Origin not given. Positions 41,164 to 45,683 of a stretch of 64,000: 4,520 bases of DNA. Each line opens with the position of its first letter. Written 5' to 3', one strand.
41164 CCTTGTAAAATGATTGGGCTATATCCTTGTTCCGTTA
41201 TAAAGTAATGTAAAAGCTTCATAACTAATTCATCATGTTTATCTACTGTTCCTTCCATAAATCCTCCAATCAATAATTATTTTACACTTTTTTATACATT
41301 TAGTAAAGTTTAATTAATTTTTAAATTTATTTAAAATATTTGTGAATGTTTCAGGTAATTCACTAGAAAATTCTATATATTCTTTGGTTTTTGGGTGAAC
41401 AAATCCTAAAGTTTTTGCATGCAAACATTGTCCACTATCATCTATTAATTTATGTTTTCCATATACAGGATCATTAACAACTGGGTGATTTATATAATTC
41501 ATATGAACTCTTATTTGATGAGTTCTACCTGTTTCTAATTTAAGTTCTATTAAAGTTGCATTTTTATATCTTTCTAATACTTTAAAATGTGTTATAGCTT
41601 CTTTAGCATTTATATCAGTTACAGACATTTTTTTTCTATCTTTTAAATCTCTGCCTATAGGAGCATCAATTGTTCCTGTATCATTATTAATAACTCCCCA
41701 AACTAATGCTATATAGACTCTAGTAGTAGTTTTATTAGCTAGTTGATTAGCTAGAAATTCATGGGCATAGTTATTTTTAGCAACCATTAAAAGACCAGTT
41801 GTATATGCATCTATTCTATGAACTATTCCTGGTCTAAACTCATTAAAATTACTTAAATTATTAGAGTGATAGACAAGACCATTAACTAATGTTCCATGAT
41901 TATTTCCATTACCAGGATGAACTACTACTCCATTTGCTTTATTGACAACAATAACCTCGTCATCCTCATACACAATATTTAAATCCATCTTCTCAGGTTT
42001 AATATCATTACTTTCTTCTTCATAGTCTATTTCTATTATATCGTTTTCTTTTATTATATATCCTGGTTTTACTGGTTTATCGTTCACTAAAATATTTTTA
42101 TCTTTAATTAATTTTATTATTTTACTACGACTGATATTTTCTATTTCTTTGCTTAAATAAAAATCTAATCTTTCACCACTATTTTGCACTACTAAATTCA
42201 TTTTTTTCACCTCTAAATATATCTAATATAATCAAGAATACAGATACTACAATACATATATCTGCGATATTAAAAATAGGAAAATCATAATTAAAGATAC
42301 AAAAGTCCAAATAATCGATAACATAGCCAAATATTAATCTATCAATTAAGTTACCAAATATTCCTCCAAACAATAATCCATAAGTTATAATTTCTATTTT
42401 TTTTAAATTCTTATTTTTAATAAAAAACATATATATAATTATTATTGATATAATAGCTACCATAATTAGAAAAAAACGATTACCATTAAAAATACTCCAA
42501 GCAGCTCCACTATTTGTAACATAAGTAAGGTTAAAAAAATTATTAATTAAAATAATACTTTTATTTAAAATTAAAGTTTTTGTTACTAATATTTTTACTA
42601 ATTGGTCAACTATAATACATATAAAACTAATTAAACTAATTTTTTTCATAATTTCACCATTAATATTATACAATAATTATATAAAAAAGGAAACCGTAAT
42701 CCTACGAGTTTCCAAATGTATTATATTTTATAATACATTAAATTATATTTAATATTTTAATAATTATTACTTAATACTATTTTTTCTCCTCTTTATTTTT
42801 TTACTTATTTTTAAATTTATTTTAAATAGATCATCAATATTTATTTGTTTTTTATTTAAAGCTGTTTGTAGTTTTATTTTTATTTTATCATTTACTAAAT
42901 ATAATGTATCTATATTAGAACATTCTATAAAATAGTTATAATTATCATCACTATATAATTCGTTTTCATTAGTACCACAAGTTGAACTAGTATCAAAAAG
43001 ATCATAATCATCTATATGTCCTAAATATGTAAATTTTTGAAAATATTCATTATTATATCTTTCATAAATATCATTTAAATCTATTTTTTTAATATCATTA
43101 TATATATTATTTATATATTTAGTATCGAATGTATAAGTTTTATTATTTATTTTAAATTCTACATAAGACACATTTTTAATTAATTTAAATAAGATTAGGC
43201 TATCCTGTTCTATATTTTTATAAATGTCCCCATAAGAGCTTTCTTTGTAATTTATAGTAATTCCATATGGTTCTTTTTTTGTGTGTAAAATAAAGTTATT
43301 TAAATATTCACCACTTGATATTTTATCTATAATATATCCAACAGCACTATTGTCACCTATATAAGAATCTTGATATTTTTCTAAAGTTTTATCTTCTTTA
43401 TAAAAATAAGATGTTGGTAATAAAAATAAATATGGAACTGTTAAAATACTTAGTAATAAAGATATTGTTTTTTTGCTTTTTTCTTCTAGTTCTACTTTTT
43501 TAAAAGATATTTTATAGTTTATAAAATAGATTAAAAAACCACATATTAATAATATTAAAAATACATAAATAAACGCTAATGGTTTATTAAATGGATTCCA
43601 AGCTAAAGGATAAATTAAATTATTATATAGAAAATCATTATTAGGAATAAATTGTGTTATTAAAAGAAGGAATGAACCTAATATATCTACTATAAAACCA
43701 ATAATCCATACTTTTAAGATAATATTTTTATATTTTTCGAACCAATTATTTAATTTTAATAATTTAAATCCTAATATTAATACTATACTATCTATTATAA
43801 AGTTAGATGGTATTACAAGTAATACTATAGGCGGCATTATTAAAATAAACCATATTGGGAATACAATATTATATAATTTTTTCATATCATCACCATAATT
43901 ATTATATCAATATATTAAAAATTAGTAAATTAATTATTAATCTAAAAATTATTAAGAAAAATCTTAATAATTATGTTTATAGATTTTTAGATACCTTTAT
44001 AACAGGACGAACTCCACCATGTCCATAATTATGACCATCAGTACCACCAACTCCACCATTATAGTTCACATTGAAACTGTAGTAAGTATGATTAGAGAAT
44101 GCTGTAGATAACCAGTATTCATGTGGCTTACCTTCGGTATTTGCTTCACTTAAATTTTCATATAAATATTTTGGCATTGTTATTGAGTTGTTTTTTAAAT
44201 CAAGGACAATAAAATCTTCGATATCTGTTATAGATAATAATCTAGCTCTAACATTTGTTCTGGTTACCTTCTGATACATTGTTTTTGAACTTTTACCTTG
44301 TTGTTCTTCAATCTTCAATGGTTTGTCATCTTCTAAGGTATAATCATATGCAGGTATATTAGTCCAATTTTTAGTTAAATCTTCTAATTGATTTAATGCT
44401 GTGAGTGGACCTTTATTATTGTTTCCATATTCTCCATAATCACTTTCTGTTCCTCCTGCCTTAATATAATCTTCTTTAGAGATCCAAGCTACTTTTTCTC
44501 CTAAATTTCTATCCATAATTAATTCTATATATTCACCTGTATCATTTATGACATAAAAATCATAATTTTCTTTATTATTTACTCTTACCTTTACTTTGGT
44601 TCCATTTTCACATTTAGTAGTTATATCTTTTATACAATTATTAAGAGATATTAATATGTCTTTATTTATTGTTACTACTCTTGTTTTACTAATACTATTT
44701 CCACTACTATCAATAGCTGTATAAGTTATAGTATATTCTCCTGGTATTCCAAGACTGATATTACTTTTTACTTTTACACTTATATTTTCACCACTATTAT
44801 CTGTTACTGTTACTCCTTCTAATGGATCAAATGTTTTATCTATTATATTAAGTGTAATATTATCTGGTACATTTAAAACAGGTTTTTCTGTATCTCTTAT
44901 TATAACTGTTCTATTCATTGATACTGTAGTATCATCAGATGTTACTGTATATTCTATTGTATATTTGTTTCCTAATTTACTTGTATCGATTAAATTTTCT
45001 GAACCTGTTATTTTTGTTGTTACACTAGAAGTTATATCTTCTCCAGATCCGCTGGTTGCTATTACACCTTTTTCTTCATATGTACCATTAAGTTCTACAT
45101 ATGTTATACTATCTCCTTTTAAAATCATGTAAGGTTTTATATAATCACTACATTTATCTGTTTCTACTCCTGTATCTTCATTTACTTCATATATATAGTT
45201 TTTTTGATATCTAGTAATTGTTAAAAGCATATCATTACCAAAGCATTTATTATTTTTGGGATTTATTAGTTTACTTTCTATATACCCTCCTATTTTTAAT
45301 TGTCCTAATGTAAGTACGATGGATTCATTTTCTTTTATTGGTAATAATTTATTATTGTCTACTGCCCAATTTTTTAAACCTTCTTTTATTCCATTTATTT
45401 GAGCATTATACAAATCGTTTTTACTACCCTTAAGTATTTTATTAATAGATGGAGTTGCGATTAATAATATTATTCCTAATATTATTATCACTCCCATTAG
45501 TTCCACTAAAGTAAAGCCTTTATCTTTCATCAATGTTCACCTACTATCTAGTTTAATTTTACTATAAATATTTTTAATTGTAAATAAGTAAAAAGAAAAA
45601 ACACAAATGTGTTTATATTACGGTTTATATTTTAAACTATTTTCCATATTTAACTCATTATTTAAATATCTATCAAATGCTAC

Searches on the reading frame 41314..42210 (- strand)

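Call 46: search_protein_families(library=pfam, proteins=[window:41314-42210:-], max_evalue=0.00001)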
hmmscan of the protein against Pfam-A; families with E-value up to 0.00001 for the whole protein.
window:41314-42210:- (298 aa): 2 families
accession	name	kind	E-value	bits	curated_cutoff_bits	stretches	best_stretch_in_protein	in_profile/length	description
PF00849.27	PseudoU_synth_2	-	5.7e-33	114.7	26.8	1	86-238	2-151/152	RNA pseudouridylate synthase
PF01479.30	S4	-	6.7e-10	39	22.8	1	13-59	1-48/48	S4 domain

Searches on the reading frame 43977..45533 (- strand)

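Call 47: search_protein_families(library=ncbifam, proteins=[window:43977-45533:-], max_evalue=0.00001)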
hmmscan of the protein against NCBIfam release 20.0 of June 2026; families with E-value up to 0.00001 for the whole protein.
window:43977-45533:- (518 aa): 2 families
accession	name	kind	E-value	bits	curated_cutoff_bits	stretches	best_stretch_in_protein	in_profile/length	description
TIGR01710.1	typeII_sec_gspG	equivalog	8.9e-08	32.2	88.85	1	5-63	1-59/134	type II secretion system major pseudopilin GspG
NF040999.1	pilin_ComGC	equivalog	4.6e-06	26.7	75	0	5-63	2-60/84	competence type IV pilus major pilin ComGC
